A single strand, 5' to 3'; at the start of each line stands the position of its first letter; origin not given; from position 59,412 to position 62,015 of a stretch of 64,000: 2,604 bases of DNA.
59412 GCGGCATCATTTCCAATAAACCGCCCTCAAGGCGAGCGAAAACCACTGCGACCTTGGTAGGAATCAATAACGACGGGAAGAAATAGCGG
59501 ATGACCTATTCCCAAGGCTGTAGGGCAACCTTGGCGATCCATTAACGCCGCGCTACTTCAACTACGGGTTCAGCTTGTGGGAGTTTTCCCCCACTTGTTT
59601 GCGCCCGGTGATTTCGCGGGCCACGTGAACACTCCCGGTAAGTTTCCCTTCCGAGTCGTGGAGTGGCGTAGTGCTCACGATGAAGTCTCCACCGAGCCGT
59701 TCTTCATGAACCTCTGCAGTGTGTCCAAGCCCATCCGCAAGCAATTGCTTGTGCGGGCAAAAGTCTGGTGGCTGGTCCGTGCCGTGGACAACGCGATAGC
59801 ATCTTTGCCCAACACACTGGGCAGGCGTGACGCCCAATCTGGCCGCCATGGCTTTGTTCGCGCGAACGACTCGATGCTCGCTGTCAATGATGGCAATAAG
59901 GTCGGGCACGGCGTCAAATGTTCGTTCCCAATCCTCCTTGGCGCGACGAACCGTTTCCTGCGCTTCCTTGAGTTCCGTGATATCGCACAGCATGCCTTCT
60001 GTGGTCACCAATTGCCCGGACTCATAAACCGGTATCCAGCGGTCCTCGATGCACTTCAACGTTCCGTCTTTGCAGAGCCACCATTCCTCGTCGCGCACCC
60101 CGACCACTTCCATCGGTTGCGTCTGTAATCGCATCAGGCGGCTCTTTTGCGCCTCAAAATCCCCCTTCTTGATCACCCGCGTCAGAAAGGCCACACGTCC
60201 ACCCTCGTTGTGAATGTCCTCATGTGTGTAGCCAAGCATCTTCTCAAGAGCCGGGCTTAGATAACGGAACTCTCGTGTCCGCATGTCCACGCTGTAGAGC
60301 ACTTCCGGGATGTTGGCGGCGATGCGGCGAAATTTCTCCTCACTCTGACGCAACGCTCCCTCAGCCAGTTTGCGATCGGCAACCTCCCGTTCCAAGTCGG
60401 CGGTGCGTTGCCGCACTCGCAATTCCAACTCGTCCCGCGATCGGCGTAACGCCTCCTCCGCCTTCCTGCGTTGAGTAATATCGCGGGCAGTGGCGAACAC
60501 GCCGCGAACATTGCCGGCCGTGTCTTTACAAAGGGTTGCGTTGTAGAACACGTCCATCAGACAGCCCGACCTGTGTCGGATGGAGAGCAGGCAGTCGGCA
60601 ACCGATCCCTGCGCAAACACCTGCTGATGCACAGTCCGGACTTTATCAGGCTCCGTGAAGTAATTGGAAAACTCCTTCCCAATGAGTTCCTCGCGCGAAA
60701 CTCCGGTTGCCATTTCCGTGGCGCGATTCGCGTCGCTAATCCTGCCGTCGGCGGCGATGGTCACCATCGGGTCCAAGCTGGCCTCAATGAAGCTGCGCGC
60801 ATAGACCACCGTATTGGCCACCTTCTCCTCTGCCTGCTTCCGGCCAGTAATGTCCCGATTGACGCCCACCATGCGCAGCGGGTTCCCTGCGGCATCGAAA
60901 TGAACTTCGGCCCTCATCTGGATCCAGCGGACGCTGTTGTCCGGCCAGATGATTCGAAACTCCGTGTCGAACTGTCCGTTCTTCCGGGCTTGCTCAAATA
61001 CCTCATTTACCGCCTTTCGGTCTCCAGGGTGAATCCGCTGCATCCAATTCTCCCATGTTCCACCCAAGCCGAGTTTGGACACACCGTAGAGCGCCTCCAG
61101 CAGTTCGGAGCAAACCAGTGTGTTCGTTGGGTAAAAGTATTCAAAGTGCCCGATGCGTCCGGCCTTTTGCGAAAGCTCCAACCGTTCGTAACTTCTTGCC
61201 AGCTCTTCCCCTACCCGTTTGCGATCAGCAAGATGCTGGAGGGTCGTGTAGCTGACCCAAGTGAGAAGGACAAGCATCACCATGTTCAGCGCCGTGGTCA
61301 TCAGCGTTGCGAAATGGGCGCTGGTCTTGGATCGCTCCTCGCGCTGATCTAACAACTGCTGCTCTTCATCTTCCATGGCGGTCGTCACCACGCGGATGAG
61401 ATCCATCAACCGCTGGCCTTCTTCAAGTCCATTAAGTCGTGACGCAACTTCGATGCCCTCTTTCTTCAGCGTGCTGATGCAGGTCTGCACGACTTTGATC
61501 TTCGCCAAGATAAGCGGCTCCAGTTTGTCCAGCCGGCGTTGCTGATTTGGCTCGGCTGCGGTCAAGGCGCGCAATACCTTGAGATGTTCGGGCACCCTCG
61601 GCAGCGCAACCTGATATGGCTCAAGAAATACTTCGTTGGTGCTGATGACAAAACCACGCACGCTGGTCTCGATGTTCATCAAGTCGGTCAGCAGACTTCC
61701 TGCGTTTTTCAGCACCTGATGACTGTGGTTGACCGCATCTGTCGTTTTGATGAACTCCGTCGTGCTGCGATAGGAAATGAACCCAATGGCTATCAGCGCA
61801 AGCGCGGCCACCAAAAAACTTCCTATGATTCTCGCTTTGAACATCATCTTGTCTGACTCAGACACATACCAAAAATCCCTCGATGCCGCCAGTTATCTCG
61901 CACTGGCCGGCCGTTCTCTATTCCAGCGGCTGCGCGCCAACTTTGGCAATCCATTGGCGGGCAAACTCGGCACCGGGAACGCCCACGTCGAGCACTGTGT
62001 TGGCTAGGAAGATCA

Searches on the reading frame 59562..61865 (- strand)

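Call 67: search_protein_families(library=pfam, proteins=[window:59562-61865:-], max_evalue=0.00001)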
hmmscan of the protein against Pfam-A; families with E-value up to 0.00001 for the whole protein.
window:59562-61865:- (767 aa): 6 families
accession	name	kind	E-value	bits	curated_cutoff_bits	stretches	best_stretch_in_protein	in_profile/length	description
PF08447.18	PAS_3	-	9.5e-37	125.6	25.6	1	251-336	3-89/89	PAS fold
PF05227.19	CHASE3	-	4.3e-36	124.3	28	1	42-178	2-138/138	CHASE3 domain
PF00989.32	PAS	-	3.9e-31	107.8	22.6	1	357-463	4-113/113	PAS fold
PF08448.16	PAS_4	-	1.3e-30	106.3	23.1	2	650-756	1-109/110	PAS fold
PF13426.13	PAS_9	-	8.8e-29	100.3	27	2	654-753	1-102/103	PAS domain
PF13188.13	PAS_8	-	5.2e-16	58.3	21.8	0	646-692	3-46/65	PAS domain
